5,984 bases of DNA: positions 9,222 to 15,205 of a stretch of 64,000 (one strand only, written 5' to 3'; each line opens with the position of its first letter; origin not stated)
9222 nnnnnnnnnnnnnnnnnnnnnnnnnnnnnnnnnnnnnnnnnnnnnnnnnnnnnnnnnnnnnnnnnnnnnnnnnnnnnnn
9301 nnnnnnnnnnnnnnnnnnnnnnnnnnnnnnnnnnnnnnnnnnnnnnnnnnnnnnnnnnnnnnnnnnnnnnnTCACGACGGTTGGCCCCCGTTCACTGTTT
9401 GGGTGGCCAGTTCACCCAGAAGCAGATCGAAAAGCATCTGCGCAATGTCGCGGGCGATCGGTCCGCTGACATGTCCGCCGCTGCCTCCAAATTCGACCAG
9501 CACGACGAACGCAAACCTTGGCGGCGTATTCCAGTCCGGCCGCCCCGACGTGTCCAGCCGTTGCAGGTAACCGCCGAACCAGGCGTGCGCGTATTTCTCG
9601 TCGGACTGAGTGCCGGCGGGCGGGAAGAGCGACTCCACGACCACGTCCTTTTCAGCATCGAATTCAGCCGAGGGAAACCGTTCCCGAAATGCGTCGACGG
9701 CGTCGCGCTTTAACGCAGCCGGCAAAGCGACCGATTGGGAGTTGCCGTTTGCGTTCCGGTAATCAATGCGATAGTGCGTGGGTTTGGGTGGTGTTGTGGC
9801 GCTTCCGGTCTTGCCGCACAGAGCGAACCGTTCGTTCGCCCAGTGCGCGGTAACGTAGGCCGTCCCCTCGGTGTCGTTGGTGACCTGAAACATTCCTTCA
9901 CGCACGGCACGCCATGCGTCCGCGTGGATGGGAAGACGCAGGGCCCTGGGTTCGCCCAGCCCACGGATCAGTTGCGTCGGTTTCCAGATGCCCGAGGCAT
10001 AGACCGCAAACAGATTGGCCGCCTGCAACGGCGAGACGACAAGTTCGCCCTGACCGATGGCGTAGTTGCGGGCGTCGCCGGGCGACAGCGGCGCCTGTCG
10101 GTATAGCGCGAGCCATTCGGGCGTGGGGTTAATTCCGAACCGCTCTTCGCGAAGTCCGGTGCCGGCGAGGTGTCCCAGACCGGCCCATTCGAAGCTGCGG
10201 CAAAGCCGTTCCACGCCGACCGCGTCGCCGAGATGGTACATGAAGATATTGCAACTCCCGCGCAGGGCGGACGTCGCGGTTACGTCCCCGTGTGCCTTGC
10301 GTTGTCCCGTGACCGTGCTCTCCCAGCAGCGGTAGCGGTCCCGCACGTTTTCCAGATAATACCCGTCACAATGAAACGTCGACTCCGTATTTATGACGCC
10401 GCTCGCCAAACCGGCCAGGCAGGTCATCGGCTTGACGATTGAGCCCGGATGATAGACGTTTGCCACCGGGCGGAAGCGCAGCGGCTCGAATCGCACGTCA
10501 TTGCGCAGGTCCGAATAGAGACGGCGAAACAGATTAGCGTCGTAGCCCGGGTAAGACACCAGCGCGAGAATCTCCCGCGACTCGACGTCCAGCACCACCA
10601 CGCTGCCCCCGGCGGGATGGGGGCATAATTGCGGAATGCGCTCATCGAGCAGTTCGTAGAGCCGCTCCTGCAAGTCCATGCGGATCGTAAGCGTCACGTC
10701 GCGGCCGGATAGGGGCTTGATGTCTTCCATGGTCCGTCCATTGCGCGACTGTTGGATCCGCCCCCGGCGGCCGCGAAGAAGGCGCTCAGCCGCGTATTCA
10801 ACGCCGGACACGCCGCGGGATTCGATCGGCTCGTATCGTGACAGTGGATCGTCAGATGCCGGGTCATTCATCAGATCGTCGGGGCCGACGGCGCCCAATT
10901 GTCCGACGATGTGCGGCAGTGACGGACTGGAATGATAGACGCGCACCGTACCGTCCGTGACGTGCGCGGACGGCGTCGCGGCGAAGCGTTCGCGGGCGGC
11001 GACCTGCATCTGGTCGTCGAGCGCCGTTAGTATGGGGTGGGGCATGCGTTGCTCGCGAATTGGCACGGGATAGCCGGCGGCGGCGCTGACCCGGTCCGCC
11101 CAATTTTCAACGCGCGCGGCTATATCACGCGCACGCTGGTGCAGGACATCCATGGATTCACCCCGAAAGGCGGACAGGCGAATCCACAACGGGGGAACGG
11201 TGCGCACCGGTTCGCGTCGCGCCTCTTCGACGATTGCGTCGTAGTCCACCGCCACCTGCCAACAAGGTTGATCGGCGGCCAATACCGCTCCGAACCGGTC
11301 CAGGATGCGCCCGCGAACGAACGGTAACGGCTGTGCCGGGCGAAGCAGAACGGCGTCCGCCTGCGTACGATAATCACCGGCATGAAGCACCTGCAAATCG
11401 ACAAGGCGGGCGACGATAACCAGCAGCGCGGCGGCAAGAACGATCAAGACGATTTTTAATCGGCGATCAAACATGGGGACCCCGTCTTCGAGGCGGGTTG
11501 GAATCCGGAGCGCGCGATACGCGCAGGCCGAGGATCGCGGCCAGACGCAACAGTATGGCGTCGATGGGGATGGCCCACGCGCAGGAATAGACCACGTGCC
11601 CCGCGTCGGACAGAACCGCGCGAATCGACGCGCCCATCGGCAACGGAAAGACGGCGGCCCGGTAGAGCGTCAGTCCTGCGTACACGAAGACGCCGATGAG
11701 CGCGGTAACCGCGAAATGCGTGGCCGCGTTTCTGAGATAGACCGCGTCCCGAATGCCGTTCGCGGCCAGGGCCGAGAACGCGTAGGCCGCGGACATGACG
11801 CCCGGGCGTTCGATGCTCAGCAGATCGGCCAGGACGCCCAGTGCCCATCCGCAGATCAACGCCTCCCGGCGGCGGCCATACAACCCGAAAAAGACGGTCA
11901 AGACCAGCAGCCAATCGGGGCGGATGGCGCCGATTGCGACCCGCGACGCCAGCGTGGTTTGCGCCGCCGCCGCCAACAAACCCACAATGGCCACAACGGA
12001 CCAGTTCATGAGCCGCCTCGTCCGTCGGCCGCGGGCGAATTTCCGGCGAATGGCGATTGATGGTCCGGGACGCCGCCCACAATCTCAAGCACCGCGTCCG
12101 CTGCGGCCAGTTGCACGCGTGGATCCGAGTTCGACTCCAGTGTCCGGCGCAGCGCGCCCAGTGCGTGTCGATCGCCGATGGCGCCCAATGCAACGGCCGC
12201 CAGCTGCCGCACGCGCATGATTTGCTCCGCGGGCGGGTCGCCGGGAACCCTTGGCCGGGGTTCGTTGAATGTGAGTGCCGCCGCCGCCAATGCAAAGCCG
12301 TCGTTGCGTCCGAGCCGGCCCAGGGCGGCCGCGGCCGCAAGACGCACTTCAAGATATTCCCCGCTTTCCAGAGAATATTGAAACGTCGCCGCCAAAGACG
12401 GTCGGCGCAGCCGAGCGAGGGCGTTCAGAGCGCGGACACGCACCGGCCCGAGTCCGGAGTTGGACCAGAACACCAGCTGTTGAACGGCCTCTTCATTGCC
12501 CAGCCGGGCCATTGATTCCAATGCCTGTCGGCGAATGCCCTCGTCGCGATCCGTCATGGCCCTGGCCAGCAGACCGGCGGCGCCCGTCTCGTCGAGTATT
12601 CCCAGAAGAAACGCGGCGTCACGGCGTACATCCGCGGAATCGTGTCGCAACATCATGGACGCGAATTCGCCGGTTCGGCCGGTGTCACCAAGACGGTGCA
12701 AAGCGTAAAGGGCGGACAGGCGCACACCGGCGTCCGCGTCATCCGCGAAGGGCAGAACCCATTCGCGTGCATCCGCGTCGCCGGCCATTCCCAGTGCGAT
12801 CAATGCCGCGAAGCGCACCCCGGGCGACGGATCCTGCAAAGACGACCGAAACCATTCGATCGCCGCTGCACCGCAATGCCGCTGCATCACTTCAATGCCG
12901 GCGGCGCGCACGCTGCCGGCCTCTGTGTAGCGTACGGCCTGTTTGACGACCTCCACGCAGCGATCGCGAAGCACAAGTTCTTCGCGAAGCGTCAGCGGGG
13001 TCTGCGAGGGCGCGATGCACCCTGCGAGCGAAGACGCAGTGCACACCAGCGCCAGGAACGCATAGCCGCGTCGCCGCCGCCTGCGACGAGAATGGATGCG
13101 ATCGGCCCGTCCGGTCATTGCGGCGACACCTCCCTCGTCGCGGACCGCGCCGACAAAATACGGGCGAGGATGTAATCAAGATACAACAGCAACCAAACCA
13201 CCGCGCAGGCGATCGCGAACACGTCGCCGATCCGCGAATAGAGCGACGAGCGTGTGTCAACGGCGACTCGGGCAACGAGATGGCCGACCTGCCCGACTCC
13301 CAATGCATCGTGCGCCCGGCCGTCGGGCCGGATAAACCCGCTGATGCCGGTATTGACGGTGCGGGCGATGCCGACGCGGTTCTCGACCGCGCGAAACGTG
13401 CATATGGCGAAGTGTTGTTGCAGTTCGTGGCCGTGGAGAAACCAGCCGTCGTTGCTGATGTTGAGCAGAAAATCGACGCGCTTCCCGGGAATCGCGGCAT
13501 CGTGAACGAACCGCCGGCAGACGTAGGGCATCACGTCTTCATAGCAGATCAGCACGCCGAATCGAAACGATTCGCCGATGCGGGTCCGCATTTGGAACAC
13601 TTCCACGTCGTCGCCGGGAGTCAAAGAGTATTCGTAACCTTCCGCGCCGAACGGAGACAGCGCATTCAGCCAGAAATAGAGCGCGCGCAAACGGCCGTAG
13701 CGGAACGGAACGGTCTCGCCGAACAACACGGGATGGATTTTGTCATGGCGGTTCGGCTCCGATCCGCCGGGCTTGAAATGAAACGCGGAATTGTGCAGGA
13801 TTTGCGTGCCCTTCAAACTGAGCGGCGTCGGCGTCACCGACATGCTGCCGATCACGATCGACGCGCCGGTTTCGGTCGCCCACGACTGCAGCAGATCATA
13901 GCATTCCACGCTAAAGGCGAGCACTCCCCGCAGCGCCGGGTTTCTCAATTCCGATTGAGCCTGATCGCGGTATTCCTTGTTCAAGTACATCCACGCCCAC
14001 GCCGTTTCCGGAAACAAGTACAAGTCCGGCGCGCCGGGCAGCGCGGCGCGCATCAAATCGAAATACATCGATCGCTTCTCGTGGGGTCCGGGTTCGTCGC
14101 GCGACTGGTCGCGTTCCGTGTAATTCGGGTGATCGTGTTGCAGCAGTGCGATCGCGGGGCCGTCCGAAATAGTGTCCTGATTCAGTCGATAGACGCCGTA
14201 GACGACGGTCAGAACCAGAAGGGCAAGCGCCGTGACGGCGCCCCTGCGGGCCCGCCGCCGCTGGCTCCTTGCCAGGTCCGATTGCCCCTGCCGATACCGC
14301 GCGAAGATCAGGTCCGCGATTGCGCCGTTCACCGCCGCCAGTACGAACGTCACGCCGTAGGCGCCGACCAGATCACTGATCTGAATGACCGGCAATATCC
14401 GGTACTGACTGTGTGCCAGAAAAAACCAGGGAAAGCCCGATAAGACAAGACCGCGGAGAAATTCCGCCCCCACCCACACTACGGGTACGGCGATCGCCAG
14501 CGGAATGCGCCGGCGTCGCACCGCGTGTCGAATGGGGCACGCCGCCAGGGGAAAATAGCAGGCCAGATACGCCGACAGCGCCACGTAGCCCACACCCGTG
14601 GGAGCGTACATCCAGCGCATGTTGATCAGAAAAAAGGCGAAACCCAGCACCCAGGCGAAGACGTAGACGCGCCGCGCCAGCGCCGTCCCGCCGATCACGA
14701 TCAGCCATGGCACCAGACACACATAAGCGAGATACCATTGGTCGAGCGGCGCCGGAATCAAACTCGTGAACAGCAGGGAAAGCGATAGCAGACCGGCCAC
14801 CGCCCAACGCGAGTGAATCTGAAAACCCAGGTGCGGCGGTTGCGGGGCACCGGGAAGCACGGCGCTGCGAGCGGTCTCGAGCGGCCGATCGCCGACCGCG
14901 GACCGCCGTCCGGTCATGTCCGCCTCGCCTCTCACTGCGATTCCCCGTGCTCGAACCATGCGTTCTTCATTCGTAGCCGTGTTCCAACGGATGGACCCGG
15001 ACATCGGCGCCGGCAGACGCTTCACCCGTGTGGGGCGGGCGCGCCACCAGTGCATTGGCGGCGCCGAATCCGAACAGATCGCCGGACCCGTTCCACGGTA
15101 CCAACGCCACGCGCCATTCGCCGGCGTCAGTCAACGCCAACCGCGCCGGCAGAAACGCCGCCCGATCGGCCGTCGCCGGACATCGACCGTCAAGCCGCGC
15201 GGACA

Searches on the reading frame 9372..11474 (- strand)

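Call 20: search_protein_families(library=pfam, proteins=[window:9372-11474:-], max_evalue=0.001)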
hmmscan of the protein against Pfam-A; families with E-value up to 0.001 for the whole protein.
window:9372-11474:- (700 aa): 2 families
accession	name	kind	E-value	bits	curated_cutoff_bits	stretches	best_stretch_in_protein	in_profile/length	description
PF00905.27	Transpeptidase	-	7.7e-43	147.2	22.1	1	290-565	1-248/299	Penicillin binding protein transpeptidase domain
PF03717.20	PBP_dimer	-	9.7e-14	52.6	24.4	1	54-247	6-174/180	Penicillin-binding Protein dimerisation domain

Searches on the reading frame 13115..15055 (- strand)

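Call 20: search_protein_families(library=pfam, proteins=[window:13115-15055:-], max_evalue=0.001)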
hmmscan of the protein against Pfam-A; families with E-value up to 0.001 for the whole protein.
window:13115-15055:- (646 aa): 2 families
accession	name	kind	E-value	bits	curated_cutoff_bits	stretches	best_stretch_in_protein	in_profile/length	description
PF20154.4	LNT_N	-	3.6e-30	105.7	27.1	1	96-245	4-159/159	Apolipoprotein N-acyltransferase N-terminal domain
PF00795.27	CN_hydrolase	-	3.7e-15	56.4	23.2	1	337-586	27-235/256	Carbon-nitrogen hydrolase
